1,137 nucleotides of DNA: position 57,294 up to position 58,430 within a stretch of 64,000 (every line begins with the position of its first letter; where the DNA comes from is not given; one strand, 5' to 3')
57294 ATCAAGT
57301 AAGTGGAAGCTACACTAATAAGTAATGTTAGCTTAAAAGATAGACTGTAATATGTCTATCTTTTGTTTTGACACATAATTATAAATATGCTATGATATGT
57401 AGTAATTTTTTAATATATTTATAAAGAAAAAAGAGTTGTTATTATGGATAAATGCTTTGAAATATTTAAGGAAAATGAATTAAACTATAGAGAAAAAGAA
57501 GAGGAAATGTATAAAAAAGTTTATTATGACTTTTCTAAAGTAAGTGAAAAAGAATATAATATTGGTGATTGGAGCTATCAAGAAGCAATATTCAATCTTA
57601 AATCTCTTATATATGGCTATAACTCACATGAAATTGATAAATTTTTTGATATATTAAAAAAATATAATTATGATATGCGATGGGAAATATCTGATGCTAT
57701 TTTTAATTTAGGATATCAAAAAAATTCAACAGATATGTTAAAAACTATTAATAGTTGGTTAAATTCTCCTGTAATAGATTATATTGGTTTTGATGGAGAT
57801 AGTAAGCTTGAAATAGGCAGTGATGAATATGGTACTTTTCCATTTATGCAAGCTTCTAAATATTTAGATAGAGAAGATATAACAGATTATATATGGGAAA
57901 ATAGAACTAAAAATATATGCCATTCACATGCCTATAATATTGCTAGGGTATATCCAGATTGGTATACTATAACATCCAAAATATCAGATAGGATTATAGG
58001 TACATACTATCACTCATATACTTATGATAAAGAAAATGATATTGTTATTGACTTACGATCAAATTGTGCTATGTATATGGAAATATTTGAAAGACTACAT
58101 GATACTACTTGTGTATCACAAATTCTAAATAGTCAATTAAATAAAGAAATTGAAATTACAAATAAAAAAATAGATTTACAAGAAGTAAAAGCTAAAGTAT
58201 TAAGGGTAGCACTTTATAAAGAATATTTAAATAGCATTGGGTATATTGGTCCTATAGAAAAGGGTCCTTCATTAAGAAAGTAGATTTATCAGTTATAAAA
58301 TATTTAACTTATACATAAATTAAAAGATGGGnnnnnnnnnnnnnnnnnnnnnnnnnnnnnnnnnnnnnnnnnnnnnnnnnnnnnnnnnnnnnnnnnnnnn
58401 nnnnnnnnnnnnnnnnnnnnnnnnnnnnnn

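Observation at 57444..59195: Tandem paralogs with an invariant C-terminal 24-residue tail maintained despite synonymous nucleotide divergence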

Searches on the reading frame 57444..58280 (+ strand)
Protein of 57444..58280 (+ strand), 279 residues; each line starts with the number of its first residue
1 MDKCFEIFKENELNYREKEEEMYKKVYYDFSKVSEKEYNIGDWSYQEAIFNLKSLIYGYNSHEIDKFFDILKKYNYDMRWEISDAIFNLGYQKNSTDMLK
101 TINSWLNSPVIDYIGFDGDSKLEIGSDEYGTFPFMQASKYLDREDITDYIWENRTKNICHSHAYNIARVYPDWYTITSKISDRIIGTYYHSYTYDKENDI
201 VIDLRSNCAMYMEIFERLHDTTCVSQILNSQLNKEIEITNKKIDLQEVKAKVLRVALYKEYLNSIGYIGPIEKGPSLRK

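Call 4: search_protein_families(library=pfam, proteins=[window:57444-58280:+], max_evalue=1)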
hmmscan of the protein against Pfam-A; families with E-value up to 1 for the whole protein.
window:57444-58280:+ (279 aa): 1 family
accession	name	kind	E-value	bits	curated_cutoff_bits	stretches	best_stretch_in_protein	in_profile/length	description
PF00418.24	Tubulin-binding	-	0.11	12.8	27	1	236-252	1-17/31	Tau and MAP protein, tubulin-binding repeat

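Call 5: search_protein_families(library=ncbifam, proteins=[window:57444-58280:+], max_evalue=1)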
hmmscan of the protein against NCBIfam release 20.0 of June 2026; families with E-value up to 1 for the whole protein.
window:57444-58280:+ (279 aa): 0 families

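Call 8: find_homologous_proteins(query=window:57444-58280:+)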
Query window:57444-58280:+ (279 aa): 15 proteins with E <= 0.001 among 507 candidates.
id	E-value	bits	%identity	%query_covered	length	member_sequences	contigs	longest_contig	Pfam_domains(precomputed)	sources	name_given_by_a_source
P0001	5.3e-185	632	100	100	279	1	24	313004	-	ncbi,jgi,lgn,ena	-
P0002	4.9e-114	399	65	100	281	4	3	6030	-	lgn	-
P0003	7.1e-95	336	58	100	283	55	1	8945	-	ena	-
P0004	2.2e-78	282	51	100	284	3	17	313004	-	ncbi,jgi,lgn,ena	-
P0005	3.3e-69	252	48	100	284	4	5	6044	-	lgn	-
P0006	2.6e-67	246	46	100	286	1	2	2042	-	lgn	-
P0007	1.7e-45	174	36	98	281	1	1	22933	-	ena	-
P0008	1.7e-42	164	38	96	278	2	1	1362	-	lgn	-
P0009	9.6e-42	162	38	96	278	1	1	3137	-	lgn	-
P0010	4.5e-41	160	38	94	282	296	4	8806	-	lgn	-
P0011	1.7e-40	158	38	94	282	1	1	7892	-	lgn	-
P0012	1.5e-39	155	38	86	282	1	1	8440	-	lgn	-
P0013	9.4e-38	149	37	86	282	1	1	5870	-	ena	-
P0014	1.2e-34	138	37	94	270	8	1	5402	-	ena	-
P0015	1.0e-33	135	37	94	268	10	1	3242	-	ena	-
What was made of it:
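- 57444..58283 (+): Paralogue A, 279 aa. It has an N-terminal five-helix domain (res 3-105), an alpha/beta domain (res 113-228) and C-terminal helices (229-264) followed by the tail. Exact protein P0001 was seen on 24 public contigs (call 8).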

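Call 13: search_solved_structures(query=A1, max_evalue=10, show_alignments=2)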
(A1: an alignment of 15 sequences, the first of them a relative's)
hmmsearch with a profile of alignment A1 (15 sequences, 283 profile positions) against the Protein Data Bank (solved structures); distinct sequences matched with E-value up to 10: 2.
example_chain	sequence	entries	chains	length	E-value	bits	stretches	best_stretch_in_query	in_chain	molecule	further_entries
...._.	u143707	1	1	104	0.062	16.1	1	6-88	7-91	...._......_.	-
4rtb_A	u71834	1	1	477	1.1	12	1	64-144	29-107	HydG protein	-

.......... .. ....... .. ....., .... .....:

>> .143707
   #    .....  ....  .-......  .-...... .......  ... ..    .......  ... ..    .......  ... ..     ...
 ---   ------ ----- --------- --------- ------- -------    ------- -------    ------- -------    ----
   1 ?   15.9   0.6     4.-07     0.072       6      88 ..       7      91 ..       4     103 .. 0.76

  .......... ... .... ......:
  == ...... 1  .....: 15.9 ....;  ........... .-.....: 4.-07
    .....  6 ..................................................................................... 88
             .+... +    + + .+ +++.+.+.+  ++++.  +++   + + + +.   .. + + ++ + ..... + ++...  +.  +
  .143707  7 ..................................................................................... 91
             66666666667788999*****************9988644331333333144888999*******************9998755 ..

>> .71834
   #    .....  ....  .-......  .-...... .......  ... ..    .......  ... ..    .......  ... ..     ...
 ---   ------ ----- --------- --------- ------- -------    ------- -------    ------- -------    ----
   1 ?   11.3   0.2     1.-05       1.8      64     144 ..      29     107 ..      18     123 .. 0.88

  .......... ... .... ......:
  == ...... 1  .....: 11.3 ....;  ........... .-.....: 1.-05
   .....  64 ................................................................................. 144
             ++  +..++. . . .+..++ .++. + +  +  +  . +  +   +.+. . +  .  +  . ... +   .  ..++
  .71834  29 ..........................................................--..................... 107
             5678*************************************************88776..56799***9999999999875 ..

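Call 14: find_encoding_contigs(protein=P0001, flank=8000, max_places=4)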
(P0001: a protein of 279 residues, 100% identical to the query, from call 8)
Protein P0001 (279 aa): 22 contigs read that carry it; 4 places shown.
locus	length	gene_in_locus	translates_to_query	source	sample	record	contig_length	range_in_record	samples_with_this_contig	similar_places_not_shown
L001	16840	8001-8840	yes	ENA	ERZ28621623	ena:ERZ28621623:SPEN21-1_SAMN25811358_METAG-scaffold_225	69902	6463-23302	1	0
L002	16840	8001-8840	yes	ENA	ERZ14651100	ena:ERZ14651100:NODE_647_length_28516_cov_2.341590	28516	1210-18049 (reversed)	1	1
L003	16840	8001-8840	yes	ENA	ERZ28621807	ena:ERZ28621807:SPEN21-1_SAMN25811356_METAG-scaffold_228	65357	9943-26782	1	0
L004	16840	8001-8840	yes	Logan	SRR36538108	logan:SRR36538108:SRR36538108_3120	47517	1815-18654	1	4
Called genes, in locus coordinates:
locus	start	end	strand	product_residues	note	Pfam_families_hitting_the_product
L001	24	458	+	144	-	-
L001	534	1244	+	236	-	-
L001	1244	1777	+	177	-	PF00300:His_Phos_1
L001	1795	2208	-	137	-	-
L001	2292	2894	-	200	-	PF00163:Ribosomal_S4, PF01479:S4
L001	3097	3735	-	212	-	-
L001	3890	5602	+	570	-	PF06160:EzrA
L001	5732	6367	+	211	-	-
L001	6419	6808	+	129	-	-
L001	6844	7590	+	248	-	PF02568:ThiI, PF01171:ATP_bind_3 (faint)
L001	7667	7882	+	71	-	PF00269:SASP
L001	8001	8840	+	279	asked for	-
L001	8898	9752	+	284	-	-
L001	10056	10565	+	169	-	-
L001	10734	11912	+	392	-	PF00871:Acetate_kinase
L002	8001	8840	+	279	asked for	-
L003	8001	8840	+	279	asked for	-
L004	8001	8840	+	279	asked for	-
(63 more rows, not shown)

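Call 15: find_encoding_contigs(protein=P0007, flank=8000, max_places=4)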
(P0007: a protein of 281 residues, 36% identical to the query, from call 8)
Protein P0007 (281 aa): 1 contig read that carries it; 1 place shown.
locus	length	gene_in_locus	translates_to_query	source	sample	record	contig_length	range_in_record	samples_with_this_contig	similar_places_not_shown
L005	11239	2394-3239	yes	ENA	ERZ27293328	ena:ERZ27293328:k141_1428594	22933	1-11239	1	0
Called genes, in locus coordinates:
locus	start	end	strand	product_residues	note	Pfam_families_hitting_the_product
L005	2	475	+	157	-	?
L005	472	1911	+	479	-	PF01946:Thi4 (weak), PF00890:FAD_binding_2 (faint), PF01134:GIDA (faint), PF01266:DAO (weak), PF03486:HI0933_like (weak), PF07992:Pyr_redox_2 (weak), PF13450:NAD_binding_8 (faint), PF21688:FAD-depend_C, +1 more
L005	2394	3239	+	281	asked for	-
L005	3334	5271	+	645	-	PF02401:LYTB, PF00348:polyprenyl_synt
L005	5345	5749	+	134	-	PF13240:Zn_Ribbon_1 (weak)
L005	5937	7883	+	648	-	PF00270:DEAD (faint), PF04851:ResIII, PF17757:UvrB_inter, PF27431:UvrB_3rd, PF00271:Helicase_C, PF12344:UvrB, PF02151:UVR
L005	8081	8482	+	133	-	PF04020:Phage_holin_4_2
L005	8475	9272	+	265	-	PF01790:LGT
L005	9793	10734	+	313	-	PF01933:CofD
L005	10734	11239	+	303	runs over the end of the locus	PF10298:WhiA_N, PF14528:LAGLIDADG_3 (faint), PF14527:LAGLIDADG_WhiA, PF02650:HTH_WhiA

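Call 16: find_encoding_contigs(protein=P0002, flank=8000, max_places=3)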
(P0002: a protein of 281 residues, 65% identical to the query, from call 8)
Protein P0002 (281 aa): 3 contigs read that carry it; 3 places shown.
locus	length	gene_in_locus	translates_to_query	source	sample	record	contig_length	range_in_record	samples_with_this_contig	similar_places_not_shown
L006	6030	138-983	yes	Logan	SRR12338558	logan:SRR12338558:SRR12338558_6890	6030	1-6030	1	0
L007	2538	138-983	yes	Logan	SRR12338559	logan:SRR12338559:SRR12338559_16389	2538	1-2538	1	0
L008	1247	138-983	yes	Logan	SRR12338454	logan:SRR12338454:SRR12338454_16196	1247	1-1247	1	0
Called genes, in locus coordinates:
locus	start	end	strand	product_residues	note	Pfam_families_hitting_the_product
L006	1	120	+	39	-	?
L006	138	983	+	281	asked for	-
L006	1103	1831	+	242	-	-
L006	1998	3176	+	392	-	PF00871:Acetate_kinase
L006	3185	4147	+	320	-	PF01368:DHH, PF02272:DHHA1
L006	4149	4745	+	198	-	PF03193:RsgA_GTPase (weak), PF01926:MMR_HSR1, PF02421:FeoB_N (weak), PF00350:Dynamin_N (faint)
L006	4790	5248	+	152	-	-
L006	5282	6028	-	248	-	?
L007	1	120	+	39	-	?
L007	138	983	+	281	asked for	-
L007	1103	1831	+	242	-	-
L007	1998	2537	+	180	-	?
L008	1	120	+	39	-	?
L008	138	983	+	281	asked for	-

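Call 17: find_encoding_contigs(protein=P0003, flank=8000, max_places=3)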
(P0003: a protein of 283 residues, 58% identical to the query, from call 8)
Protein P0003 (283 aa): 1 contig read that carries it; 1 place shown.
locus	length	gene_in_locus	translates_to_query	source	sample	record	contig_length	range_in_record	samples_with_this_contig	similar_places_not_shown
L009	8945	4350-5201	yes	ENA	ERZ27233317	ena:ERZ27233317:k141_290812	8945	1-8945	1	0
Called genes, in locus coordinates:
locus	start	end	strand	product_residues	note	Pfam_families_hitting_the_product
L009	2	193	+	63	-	?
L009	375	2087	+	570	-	PF06160:EzrA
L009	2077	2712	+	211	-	-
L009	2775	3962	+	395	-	PF22025:ThiI_fer, PF02926:THUMP, PF02568:ThiI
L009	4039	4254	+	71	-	PF00269:SASP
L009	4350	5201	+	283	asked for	-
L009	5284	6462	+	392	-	PF00871:Acetate_kinase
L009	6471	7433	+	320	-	PF01368:DHH, PF02272:DHHA1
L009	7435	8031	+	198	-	PF03193:RsgA_GTPase (faint), PF01926:MMR_HSR1, PF02421:FeoB_N (weak), PF00350:Dynamin_N (faint)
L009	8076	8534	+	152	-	-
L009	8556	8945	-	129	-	?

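Call 18: find_encoding_contigs(protein=P0010, flank=8000, max_places=4)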
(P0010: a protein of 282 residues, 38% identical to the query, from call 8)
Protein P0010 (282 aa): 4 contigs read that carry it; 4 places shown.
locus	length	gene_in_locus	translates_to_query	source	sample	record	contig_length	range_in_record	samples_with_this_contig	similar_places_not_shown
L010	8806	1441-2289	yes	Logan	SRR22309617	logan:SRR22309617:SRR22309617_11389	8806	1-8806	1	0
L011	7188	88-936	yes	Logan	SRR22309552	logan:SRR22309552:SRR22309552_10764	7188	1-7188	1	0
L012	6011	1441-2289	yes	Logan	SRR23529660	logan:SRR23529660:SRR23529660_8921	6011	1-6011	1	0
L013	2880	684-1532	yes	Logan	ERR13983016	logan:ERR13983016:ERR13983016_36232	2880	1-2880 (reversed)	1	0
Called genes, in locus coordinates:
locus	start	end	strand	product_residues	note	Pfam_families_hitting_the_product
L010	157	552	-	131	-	-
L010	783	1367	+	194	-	PF01381:HTH_3, PF12844:HTH_19, PF13560:HTH_31 (weak)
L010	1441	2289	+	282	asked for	-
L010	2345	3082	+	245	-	-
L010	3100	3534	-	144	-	-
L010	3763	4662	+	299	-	-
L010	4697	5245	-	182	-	PF01327:Pep_deformylase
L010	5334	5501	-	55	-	-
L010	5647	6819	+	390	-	PF01098:FTSW_RODA_SPOVE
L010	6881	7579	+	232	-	PF10531:SLBB, PF22461:SLBB_2 (weak), PF00633:HHH, PF12836:HHH_3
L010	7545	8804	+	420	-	?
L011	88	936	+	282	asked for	-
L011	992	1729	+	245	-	-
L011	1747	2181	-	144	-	-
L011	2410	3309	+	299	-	-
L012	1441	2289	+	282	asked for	-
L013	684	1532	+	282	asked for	-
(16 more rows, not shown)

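Call 21: predict_structure(alignment_id=A1)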
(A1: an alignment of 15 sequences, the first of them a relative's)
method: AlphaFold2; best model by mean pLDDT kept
length: 279 residues; sequences in the alignment: 15
mean_pLDDT: 93.1   pTM: 0.89
mean pLDDT of the five models: 93.1, 92.9, 92.8, 92.8, 92.3
residues with pLDDT >= 90: 230; 70-90: 47; 50-70: 2; < 50: 0
segments of 3 or more residues with pLDDT < 50: none
pLDDT, mean of each block of 10 residues (from residue 1): 90 91 95 85 88 82 90 94 95 90 92 92 97 97 94 90 96 98 94 98 97 97 97 97 91 97 94 90
secondary structure, 60 per line:
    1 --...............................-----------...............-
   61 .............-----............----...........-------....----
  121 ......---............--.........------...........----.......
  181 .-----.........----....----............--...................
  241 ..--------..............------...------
elements in order: H3-33 H45-59 H61-73 H79-90 H95-105 E113-116 E121-126 E130-136 H137-141 H144-152 H159-169 E174-181 E187-195 E200-203 E208-211 H212-219 E222-228 H229-242 H251-264
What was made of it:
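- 57444..58283 (+): AlphaFold2 model has mean pLDDT 93.1 (call 21).
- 57918..57923 (+): Codons for Cys159-His160 of A. Cys159 is the proposed nucleophile and the first residue of helix 159-169. Helix start from call 21.
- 58011..58013 (+): Codon for His190 of A, the proposed general base, in strand 187-195. Strand placement from call 21.
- The tail is predicted ordered at pLDDT 90-97 (call 21). Placement at a helix N-terminus plus two adjacent strands is the papain-like signature (call 21).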

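Call 23: search_protein_representatives(alignment_id=A1)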
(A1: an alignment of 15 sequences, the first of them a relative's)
Query: 15 sequences, 283 profile positions. Proteins with E-value up to 0.001 (for the whole library): 333; up to 1e-10: 178; up to 1e-30: 62. The best 150 are listed.
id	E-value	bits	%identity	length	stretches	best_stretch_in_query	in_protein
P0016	1.2e-94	333.4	-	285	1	1-280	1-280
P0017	1.9e-89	316.4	-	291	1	2-268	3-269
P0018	1.3e-86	307.1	-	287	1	1-281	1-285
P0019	2.0e-86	306.5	-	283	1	1-279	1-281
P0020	2.3e-85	303.0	-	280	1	1-276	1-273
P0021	7.9e-84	297.9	-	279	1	18-279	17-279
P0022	2.2e-82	293.2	-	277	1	5-280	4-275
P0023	3.8e-81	289.2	-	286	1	1-277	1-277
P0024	5.5e-81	288.6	-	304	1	1-277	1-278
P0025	6.2e-81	288.4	-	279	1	1-280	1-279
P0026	9.8e-81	287.8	-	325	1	3-279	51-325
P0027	1.0e-80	287.8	-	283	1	1-282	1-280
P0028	9.3e-80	284.6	-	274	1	1-276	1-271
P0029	3.7e-77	276.1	-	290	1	2-278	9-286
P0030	1.1e-76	274.5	-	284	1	2-279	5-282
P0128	3.9e-18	82.4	-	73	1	211-276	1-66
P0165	3.1e-13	66.3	-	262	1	88-260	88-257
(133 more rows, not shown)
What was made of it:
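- Family size and uniform length: 333 representatives with E <= 1e-3, nearly all 260-300 aa (call 23).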

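Call 26: fold_search(model_id=the predicted structure, library=pdb)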
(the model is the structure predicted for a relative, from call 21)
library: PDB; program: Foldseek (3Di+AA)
matches with E <= 10: 324; with E <= 0.001: 0
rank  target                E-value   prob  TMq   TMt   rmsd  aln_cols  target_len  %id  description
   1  3gas_D                5.5e-01  0.09  0.10  0.11  14.8        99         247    7  Crystal Structure of Helicobacter pylori Heme Oxygenase Hugz in Complex with Heme (released 2010-02-23)
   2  7rz5_A                6.1e-01  0.05  0.10  0.05  20.6       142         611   12  Structure of the complex of LBD-TMD part of AMPA receptor GluA2 with auxiliary subunit TARP gamma-5 bound to competiti (released 2021-10-27)
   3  8p1p_B                8.1e-01  0.04  0.14  0.10  26.5       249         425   12  USP28 in complex with AZ1 (released 2024-05-22)
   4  9kpj                  8.6e-01  0.07  0.15  0.16  14.6       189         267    7  Crystal structure of Helicobacter pylori chemoreceptor TlpA ligand-binding domain in complex with indole (released 2025-10-22)
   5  7rz4_A                9.1e-01  0.03  0.10  0.04  20.5       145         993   12  Structure of the complex of AMPA receptor GluA2 with auxiliary subunit TARP gamma-5 bound to competitive antagonist ZK (released 2021-10-27)
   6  9l5u_B                1.0e+00  0.11  0.12  0.22   7.3        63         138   14  Papain-like cysteine protease toxin/immunity pair (released 2025-06-04)
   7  1ukf                  1.1e+00  0.07  0.12  0.15   9.7       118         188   12  Crystal Structure of Pseudomonas Avirulence Protein AvrPphB (released 2003-12-09)
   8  6fdm_A                1.1e+00  0.04  0.16  0.16  14.4       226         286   11  Human Rio2 kinase structure (released 2019-01-30)
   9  9l5u_A                1.1e+00  0.08  0.12  0.20   7.8        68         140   13  Papain-like cysteine protease toxin/immunity pair (released 2025-06-04)
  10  3gas_B                1.1e+00  0.06  0.11  0.11  15.1       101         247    7  Crystal Structure of Helicobacter pylori Heme Oxygenase Hugz in Complex with Heme (released 2010-02-23)
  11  3gas_E                1.2e+00  0.06  0.10  0.10  15.2        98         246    6  Crystal Structure of Helicobacter pylori Heme Oxygenase Hugz in Complex with Heme (released 2010-02-23)
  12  3wjv                  1.3e+00  0.03  0.10  0.14  14.6        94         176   11  Crystal structure of the L68E variant of mLolB (released 2014-03-05)
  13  3gas_A                1.3e+00  0.05  0.09  0.10  15.2        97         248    6  Crystal Structure of Helicobacter pylori Heme Oxygenase Hugz in Complex with Heme (released 2010-02-23)
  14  4hud_A                1.3e+00  0.03  0.08  0.10  18.1       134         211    9  Structure of the bacteriophage T4 tail terminator protein, gp15. (released 2013-02-27)
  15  6kqr_E                1.4e+00  0.03  0.12  0.11  15.0       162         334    9  A pre-assembled molecular-helical Cascade backbone of Csy3 subunits from Zymomonas mobilis (released 2020-05-13)
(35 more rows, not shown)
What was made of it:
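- Fold searches: about 21 of the top 50 PDB Foldseek hits are papain-like Cys peptidases, including USP28/47, the 9l5u toxin, AvrPphB, staphopain, MOA and IdeC (call 26).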

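Call 31: find_related_loci(query=A1, collection=genome_contigs, flank=6000)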
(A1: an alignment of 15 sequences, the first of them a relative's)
Query A1 (279 aa) in genome_contigs; peptide patterns used: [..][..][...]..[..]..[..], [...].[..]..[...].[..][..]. (x = any residue, [..] = any of these).
260 stretches matched a pattern; 9 encode a relative of the query (tblastn E <= 1e-3); 9 distinct loci.
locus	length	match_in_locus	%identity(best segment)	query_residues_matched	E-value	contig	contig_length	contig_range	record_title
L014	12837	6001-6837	38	1-278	1e-51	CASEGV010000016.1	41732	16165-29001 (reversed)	uncultured Mycoplasmatota bacterium isolate A2_L3_372372_idba_bin.42 genome assembly, contig: A2_L3_372372_idba_bin.42.f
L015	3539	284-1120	38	1-278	3e-51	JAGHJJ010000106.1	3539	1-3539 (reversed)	MAG: Bacilli bacterium isolate MAG.7 k127_1507669, whole genome shotgun sequence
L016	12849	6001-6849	39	1-279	1e-49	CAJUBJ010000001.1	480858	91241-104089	MAG TPA_asm: uncultured Bacilli bacterium isolate MGBC127997 genome assembly, contig: MGBC127997.1, whole genome shotgun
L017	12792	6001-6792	38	1-263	4e-47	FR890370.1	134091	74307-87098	Clostridium sp. CAG:417 genomic scaffold, scf14, whole genome shotgun sequence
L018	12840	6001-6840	38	1-279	8e-46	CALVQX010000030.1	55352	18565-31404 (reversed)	MAG: uncultured Bacilli bacterium isolate E07__bin200 genome assembly, contig: E07__k127_4462912, whole genome shotgun s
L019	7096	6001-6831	36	1-279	2e-42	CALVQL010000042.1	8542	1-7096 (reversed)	MAG: uncultured Bacilli bacterium isolate BRZ_SR__bin22 genome assembly, contig: BRZ_SR__NODE_10489_length_8542_cov_7.65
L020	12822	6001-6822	31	6-277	1e-37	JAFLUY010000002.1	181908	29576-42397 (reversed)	MAG: Erysipelotrichales bacterium isolate HAN091 Seq2, whole genome shotgun sequence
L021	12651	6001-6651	38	67-279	4e-35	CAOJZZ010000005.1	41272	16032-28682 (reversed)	MAG TPA_asm: uncultured Tenericutes bacterium isolate SRR17684619_bin.35_metawrap_v1.3_MAG genome assembly, contig: NODE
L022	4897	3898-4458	28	65-233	8e-14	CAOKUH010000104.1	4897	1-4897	MAG TPA_asm: uncultured Tenericutes bacterium isolate SRR15604608_bin.9_metawrap_v1.3_MAG genome assembly, contig: NODE.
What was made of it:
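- Closest known: Sporulation-linked cysteine enzymes of Firmicutes. Different: The family is also found in loci and genomes with no SASP linkage, including MAGs labelled Mycoplasmatota/Tenericutes (call 31).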

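Call 36: search_protein_families(library=pfam, alignment_id=A3, max_evalue=10)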
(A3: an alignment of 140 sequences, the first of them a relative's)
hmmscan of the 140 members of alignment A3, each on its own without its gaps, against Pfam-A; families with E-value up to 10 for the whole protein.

A. member 1, P0001 (279 aa): 1 family
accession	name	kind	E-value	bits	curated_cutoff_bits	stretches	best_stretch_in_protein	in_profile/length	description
PF00418.24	Tubulin-binding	-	0.11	12.8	27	1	236-252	1-17/31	Tau and MAP protein, tubulin-binding repeat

B. families by the number of members that match (of 140 scanned): 125 families (the first 25 are shown)
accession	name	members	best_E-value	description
PF21106.3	YtxK_like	7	0.0048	YtxK N-terminal helical domain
PF18499.6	Cue1_U7BR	5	0.087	Ubc7p-binding region of Cue1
PF18958.6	DUF5700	4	0.00047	Putative zinc dependent peptidase (DUF5700)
PF23737.1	HTH_71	4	2.4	HTH 3-helical bundle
PF19063.5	DUF5759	3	0.0013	Family of unknown function (DUF5759)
PF04368.18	DUF507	2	0.0046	Protein of unknown function (DUF507)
PF13361.12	UvrD_C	2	0.0047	UvrD-like helicase C-terminal domain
PF09179.16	TilS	2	0.22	TilS substrate binding domain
PF22727.1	NCH2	2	1.1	NACHT C-terminal Helical domain 2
PF01297.22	ZnuA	1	6.1e-09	Zinc-uptake complex component A periplasmic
PF11474.14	TEN_TERT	1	0.00094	Telomerase reverse transcriptase, TEN domain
PF21305.2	type_II_gspD_N0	1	0.001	GspD-like, N0 domain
PF08539.16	HbrB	1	0.002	HbrB-like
PF19848.4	DUF6323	1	0.0052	Family of unknown function (DUF6323)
PF05853.18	BKACE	1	0.007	beta-keto acid cleavage enzyme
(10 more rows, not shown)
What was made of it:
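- Four members gave weak Pfam hits to DUF5700, 'putative zinc dependent peptidase', best E 4.7e-4 (call 36).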
